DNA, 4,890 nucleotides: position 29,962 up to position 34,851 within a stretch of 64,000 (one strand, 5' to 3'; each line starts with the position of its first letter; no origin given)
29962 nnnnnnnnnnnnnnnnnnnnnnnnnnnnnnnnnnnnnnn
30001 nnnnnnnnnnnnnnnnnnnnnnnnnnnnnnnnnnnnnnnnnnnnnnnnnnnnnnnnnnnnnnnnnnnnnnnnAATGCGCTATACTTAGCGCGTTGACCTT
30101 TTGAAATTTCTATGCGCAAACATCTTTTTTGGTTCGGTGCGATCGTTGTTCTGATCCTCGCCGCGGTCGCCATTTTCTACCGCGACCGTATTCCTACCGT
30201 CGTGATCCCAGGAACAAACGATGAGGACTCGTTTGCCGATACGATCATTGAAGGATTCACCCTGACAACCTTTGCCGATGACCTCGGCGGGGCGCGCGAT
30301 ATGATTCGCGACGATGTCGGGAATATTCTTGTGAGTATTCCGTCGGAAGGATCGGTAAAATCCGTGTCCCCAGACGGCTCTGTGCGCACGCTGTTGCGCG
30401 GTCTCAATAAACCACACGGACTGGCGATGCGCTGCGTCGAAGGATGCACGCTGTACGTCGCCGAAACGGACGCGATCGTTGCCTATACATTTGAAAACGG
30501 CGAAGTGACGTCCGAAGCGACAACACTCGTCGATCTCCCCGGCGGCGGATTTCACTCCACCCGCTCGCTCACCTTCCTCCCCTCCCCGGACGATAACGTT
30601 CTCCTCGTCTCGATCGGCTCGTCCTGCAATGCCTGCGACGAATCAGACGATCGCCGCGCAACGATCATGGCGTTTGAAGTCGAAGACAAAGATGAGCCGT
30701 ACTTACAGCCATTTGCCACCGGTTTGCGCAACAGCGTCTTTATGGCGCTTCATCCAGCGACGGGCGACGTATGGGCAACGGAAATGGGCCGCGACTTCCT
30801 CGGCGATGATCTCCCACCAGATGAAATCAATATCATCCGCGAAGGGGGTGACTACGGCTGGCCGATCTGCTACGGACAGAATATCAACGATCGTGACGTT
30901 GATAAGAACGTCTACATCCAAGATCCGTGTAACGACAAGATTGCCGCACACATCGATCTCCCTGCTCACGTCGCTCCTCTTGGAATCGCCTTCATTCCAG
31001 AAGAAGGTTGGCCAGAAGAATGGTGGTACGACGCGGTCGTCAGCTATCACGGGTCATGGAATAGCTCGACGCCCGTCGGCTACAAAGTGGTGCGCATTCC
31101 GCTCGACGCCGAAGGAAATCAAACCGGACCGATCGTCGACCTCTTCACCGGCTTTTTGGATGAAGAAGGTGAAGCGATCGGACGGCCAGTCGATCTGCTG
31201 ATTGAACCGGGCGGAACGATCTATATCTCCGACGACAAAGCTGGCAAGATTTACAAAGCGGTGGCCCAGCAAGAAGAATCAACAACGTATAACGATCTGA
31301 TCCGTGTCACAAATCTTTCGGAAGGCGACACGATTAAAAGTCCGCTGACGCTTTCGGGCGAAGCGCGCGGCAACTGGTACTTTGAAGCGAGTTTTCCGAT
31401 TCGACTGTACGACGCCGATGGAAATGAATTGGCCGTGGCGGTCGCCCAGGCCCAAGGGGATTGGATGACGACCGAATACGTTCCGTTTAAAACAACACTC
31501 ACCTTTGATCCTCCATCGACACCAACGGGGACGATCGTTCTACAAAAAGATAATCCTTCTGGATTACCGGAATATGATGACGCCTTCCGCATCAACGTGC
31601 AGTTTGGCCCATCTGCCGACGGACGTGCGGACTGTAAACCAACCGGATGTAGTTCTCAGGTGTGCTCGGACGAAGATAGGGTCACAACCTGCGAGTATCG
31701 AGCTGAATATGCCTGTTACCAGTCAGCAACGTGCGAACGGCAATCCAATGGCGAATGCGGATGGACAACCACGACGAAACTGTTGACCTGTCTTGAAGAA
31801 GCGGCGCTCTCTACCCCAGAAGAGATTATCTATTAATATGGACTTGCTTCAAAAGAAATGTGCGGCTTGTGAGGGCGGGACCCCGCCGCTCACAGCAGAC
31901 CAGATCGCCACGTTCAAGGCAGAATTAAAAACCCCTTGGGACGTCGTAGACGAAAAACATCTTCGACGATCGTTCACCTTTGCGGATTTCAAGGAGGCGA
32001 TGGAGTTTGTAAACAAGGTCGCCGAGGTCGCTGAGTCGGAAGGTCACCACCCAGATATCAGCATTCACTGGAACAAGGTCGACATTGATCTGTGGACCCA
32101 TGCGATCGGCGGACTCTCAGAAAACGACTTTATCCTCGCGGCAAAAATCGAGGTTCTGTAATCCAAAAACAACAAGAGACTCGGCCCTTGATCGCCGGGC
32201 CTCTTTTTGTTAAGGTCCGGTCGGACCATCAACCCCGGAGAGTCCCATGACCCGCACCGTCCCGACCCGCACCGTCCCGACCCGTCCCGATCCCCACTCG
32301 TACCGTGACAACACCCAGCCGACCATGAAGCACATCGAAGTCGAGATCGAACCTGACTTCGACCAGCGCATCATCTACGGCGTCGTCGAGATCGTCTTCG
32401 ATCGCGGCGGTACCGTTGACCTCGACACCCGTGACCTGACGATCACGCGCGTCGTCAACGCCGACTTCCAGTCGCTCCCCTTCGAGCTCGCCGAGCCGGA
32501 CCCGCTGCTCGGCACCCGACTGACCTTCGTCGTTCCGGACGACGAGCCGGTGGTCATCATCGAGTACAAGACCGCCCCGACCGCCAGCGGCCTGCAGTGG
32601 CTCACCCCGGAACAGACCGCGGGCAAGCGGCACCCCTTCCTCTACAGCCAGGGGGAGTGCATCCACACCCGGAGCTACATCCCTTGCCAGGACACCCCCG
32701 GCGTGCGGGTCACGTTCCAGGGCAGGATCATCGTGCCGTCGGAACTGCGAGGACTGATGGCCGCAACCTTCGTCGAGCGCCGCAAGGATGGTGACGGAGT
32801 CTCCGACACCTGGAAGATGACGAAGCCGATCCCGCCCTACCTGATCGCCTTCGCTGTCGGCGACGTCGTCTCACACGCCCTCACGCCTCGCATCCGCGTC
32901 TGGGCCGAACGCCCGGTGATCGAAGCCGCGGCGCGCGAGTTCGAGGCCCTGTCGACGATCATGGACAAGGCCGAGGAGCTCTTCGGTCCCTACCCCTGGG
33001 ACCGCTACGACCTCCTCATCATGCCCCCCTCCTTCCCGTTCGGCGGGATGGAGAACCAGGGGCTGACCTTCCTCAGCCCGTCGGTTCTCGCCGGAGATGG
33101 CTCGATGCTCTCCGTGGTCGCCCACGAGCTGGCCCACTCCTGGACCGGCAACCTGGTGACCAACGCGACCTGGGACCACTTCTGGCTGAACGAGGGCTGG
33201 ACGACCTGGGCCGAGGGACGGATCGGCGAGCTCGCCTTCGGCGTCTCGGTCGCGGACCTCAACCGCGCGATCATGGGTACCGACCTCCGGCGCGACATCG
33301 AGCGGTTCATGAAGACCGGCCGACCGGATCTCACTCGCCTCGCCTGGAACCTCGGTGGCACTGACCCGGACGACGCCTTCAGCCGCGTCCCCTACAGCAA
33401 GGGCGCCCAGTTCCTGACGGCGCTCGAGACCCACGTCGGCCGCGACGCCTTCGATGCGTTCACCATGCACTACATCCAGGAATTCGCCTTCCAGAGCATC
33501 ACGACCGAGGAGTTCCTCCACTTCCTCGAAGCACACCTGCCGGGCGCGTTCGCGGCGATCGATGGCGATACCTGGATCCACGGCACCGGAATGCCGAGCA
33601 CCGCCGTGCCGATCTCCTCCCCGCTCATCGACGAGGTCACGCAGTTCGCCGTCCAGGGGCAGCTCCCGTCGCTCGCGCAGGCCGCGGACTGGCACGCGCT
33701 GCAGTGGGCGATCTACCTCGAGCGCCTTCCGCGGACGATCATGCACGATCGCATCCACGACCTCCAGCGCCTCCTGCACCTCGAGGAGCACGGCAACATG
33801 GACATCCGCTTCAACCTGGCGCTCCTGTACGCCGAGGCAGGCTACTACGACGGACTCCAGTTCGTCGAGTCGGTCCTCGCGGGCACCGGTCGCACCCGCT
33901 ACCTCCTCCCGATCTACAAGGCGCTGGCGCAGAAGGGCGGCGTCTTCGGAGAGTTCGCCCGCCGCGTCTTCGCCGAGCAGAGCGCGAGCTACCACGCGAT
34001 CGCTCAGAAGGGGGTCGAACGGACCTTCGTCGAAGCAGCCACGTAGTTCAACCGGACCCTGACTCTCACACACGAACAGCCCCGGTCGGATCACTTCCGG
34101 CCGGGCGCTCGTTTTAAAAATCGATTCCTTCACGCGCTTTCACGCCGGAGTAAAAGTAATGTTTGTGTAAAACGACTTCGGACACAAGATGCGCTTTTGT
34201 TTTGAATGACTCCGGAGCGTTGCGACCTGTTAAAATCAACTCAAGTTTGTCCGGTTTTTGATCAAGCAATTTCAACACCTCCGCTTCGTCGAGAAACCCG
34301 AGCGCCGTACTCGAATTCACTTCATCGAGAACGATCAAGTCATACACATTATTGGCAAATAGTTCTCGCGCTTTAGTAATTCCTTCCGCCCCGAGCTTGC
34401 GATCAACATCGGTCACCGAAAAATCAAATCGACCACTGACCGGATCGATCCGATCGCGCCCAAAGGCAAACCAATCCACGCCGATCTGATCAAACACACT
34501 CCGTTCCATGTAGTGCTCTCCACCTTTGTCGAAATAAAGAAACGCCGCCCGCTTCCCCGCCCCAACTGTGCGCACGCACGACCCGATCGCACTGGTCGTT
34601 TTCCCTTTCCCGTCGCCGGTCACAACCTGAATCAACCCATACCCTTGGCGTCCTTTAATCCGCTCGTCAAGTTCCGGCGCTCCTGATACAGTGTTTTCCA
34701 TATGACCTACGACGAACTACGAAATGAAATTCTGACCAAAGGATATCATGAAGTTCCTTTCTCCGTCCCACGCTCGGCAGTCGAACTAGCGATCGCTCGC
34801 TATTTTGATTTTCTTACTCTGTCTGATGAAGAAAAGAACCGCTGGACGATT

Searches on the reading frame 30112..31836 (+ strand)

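Call 56: search_protein_families(library=pfam, proteins=[window:30112-31836:+], max_evalue=0.001)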
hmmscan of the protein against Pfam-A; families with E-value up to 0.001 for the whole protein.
window:30112-31836:+ (574 aa): 3 families
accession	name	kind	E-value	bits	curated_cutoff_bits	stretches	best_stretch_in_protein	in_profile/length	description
PF07995.17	GSDH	-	9e-13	48.6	25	1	199-310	174-275/332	Glucose / Sorbosone dehydrogenase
PF10648.15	Gmad2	-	3.8e-12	46.8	25.7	1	397-483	2-83/86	Immunoglobulin-like domain of bacterial spore germination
PF22807.2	TrAA12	-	3.6e-11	42.5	30.9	1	93-381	47-376/463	TrAA12-like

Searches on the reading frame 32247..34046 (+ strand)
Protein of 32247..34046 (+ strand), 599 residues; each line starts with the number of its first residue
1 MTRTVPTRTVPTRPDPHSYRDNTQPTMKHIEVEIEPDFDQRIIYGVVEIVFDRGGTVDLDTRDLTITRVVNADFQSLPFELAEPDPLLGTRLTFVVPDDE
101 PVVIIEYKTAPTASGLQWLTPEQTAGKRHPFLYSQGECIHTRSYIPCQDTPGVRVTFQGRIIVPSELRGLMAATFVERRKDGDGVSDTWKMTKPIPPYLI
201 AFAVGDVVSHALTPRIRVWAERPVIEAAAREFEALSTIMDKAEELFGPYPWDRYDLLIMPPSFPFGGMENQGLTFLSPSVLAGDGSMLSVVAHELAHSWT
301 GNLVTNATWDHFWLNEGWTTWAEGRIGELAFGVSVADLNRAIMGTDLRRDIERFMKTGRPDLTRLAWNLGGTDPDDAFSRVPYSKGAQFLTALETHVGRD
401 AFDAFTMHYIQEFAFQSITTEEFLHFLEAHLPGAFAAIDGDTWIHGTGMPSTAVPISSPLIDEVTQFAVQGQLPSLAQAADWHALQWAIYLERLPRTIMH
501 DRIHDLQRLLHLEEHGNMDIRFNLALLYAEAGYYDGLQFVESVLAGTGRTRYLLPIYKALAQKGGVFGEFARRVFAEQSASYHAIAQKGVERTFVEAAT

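Call 56: search_protein_families(library=pfam, proteins=[window:32247-34046:+], max_evalue=0.001)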
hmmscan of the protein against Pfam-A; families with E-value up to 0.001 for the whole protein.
window:32247-34046:+ (599 aa): 3 families
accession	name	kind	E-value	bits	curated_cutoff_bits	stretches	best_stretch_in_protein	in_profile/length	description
PF01433.26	Peptidase_M1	-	5.5e-45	154.1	27.7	1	234-429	5-205/218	Peptidase family M1 domain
PF09127.17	Leuk-A4-hydro_C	-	3.3e-17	63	27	1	482-592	1-110/112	Leukotriene A4 hydrolase, C-terminal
PF17900.6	Peptidase_M1_N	-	8.5e-11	42.7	25.8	1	29-199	4-186/186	Peptidase M1 N-terminal domain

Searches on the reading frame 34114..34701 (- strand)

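Call 92: search_protein_families(library=pfam, proteins=[window:34114-34701:-], max_evalue=0.0001)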
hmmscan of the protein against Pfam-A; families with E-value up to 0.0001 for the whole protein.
window:34114-34701:- (195 aa): 1 family
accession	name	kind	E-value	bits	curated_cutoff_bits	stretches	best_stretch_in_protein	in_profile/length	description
PF02572.21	CobA_CobO_BtuR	-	9.3e-48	163.1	25.7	1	22-195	3-172/172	ATP:corrinoid adenosyltransferase BtuR/CobO/CobP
